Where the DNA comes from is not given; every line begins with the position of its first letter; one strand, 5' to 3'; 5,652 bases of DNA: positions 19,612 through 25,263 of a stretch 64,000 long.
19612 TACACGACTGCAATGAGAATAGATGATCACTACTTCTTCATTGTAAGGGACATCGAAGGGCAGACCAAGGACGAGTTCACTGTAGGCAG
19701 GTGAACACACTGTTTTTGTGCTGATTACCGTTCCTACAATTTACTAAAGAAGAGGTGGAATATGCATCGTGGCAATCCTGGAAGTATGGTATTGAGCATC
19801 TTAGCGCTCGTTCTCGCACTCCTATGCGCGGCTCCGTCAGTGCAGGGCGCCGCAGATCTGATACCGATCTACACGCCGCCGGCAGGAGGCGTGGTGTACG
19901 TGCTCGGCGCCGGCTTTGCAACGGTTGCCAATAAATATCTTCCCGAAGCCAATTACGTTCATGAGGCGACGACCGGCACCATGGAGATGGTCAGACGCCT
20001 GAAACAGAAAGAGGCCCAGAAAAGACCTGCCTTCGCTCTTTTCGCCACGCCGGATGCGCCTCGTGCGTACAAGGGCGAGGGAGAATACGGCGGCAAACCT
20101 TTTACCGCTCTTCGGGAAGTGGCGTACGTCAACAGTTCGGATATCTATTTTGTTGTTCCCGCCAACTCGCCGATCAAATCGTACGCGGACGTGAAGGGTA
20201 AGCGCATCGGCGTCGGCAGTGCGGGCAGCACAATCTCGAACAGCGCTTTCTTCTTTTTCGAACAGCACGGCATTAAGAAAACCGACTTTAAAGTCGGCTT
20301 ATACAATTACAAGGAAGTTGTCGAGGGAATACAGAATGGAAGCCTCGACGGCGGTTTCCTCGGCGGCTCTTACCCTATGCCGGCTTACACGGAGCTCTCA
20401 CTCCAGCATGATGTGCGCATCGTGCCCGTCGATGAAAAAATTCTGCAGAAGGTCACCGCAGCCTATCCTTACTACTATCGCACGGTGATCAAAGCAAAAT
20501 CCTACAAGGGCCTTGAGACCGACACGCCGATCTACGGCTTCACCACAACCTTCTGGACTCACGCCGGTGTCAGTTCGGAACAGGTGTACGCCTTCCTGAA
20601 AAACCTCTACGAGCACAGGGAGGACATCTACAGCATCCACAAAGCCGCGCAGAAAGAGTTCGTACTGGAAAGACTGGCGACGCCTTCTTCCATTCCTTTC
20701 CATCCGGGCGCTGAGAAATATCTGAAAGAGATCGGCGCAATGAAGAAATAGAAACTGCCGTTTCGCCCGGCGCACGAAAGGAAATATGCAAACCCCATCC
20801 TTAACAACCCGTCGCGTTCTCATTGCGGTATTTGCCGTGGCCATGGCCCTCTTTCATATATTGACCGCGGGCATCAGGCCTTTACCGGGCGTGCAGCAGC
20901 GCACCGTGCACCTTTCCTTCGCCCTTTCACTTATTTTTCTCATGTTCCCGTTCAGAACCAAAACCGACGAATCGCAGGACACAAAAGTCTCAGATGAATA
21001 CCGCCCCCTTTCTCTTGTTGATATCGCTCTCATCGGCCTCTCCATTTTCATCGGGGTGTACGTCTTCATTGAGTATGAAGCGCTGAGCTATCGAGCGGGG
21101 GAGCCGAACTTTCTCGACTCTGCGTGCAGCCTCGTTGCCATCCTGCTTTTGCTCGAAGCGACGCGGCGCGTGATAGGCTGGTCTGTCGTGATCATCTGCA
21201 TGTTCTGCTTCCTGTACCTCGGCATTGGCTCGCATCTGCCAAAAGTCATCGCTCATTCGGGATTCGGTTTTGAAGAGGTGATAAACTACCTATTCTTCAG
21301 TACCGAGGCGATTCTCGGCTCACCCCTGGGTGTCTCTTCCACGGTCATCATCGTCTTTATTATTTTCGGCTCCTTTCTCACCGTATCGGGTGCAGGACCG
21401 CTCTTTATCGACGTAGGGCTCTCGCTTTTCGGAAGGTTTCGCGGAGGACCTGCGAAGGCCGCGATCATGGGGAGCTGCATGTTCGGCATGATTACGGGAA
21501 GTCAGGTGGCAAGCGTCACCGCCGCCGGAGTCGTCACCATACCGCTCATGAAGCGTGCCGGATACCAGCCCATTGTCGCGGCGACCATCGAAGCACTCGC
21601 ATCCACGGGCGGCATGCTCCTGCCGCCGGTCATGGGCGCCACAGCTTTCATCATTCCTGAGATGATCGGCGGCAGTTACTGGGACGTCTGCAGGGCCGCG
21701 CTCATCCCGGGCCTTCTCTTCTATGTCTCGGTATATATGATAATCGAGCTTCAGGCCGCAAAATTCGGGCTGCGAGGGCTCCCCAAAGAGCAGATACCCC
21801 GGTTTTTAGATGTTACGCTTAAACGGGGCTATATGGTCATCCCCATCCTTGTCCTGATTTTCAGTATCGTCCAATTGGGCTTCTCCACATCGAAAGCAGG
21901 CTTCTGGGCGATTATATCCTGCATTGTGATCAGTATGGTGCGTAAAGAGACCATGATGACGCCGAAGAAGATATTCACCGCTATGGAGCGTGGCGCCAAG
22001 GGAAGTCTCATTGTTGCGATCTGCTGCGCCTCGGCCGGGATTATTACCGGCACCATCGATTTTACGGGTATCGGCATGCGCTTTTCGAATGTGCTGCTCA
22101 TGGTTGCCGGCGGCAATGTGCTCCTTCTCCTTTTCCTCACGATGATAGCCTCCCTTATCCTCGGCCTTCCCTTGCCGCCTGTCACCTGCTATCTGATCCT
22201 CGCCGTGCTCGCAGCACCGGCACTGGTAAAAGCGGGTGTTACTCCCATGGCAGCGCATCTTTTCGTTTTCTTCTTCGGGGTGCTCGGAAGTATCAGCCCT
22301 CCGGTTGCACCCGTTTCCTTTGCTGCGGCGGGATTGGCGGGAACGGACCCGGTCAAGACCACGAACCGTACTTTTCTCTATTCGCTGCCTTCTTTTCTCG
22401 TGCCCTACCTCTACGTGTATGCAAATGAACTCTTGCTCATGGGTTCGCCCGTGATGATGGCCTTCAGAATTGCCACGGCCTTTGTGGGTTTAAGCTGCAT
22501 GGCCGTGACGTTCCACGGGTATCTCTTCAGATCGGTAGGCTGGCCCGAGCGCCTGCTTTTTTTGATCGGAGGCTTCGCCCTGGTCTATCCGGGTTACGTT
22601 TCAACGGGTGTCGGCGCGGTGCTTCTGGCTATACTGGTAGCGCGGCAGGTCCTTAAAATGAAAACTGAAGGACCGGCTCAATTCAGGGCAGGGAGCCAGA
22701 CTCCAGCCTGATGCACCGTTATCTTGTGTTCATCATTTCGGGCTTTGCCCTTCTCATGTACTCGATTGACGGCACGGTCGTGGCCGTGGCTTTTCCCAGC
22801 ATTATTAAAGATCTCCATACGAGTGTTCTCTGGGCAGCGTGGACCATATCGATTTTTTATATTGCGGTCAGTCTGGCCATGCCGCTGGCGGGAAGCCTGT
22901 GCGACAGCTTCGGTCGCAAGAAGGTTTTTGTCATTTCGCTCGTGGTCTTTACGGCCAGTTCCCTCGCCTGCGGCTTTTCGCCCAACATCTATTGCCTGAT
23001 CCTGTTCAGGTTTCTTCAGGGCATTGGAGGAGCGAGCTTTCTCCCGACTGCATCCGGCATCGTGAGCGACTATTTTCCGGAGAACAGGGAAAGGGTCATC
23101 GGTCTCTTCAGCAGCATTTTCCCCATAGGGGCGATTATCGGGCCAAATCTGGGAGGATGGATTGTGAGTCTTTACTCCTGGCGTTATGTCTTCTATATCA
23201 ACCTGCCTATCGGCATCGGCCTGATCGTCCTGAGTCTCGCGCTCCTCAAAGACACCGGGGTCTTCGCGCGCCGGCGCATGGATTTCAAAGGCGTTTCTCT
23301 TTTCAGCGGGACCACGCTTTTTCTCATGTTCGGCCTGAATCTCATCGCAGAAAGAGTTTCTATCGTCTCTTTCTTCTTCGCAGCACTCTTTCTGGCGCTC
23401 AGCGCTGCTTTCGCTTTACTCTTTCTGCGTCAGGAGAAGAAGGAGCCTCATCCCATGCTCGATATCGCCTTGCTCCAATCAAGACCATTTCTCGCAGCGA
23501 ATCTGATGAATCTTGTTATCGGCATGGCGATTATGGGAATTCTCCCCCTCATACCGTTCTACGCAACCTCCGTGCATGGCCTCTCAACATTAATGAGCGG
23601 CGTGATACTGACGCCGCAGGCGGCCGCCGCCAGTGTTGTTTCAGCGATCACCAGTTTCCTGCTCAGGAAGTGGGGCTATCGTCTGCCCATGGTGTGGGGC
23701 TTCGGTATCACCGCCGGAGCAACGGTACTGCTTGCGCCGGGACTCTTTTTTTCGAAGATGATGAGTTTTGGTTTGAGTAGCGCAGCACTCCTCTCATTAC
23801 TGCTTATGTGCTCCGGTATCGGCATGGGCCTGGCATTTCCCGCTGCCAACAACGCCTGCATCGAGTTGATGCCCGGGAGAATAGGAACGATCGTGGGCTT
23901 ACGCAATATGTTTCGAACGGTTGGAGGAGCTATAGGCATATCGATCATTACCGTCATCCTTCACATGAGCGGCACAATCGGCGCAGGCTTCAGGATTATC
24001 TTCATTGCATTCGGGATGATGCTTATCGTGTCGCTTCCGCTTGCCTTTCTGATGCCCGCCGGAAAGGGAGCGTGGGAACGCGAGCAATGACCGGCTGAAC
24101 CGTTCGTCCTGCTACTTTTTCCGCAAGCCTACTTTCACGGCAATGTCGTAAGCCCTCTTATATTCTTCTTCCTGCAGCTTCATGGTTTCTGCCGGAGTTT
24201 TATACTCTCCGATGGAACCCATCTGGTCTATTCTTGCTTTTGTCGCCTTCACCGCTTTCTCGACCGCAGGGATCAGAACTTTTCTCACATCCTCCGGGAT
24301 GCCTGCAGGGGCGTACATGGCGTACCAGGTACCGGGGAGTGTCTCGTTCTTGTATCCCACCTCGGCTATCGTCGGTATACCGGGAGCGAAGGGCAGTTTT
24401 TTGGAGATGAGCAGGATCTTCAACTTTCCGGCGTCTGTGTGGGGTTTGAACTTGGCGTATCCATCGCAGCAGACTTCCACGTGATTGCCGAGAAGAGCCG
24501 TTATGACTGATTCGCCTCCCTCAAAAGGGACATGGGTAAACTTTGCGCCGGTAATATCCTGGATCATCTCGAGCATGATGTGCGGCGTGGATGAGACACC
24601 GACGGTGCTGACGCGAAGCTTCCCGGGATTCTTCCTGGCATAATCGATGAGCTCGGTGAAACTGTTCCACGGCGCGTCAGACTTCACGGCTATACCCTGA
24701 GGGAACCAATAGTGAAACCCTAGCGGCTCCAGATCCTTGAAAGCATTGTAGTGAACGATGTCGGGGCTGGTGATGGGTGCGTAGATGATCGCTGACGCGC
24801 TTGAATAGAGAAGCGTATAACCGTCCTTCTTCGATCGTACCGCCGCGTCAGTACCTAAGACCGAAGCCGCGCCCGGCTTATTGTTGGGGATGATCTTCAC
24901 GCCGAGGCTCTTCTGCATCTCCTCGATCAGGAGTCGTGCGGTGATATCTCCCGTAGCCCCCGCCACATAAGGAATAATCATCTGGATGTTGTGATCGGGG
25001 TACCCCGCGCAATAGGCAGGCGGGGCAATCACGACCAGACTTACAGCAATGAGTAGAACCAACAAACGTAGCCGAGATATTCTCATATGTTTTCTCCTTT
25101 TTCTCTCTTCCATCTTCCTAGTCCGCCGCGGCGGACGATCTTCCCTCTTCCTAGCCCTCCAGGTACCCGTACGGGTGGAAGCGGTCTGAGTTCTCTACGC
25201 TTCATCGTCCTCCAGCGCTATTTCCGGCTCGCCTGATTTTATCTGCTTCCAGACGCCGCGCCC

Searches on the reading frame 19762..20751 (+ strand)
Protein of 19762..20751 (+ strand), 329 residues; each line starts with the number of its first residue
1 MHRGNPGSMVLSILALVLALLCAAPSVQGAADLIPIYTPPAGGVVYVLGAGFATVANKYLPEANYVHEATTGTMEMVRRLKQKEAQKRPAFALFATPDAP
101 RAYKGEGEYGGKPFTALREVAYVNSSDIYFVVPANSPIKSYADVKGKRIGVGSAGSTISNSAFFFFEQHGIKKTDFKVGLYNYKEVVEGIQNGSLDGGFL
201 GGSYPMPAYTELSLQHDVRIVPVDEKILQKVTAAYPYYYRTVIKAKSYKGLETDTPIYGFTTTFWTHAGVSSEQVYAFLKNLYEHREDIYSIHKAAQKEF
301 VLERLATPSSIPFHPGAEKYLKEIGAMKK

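Call 38: search_protein_families(library=pfam, proteins=[window:19762-20751:+], max_evalue=0.00001)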
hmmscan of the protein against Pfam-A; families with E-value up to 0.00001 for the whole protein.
window:19762-20751:+ (329 aa): 2 families
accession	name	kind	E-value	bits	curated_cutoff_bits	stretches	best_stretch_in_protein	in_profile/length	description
PF16868.10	NMT1_3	-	1.7e-58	199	27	1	36-325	1-289/289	NMT1-like family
PF12974.12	Phosphonate-bd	-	8.4e-09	35.6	27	1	110-204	69-166/242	ABC transporter, phosphonate, periplasmic substrate-binding protein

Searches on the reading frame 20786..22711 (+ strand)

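Call 38: search_protein_families(library=pfam, proteins=[window:20786-22711:+], max_evalue=0.00001)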
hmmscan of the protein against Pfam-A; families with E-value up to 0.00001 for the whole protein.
window:20786-22711:+ (641 aa): 1 family
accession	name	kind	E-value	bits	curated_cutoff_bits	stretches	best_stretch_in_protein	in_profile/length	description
PF06808.19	DctM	-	2.1e-85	287.5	23.8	1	118-552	2-407/413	Tripartite ATP-independent periplasmic transporter, DctM component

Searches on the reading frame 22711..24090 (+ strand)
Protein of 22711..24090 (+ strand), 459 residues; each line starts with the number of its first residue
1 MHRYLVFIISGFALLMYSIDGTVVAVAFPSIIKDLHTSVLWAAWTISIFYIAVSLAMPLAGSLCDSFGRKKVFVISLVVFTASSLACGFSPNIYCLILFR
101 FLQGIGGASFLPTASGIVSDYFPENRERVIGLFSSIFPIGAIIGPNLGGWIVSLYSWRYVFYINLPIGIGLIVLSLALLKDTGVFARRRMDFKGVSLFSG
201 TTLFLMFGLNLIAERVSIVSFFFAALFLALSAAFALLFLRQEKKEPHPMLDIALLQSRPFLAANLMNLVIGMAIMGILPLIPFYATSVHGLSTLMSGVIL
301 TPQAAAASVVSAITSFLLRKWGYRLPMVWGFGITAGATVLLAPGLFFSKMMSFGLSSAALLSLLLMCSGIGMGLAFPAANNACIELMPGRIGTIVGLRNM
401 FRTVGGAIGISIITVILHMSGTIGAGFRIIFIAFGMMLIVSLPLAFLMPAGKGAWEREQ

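Call 38: search_protein_families(library=pfam, proteins=[window:22711-24090:+], max_evalue=0.00001)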
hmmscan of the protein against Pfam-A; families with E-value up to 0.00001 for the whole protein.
window:22711-24090:+ (459 aa): 2 families
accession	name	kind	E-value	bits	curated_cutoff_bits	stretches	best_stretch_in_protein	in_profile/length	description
PF07690.21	MFS_1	-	5.1e-56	190.5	33.4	2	12-182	3-175/347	Major Facilitator Superfamily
PF00083.30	Sugar_tr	-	3.5e-09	36.5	22.3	1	34-177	40-190/452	Sugar (and other) transporter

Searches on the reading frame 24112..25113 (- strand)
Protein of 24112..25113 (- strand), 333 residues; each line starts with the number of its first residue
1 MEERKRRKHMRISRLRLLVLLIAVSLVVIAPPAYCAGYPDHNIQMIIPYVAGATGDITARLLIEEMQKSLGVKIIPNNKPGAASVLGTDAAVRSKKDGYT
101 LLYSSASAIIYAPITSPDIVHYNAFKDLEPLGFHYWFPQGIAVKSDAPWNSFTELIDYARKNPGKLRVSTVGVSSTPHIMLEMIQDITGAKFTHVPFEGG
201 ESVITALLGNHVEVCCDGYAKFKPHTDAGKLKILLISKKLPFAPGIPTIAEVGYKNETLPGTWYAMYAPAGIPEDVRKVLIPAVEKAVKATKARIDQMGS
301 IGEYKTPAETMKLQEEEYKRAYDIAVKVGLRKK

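Call 38: search_protein_families(library=pfam, proteins=[window:24112-25113:-], max_evalue=0.00001)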
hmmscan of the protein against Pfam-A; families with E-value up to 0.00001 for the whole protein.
window:24112-25113:- (333 aa): 1 family
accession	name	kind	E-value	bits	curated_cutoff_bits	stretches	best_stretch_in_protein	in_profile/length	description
PF03401.19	TctC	-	1e-44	153.6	27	1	59-329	2-273/274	Tripartite tricarboxylate transporter family receptor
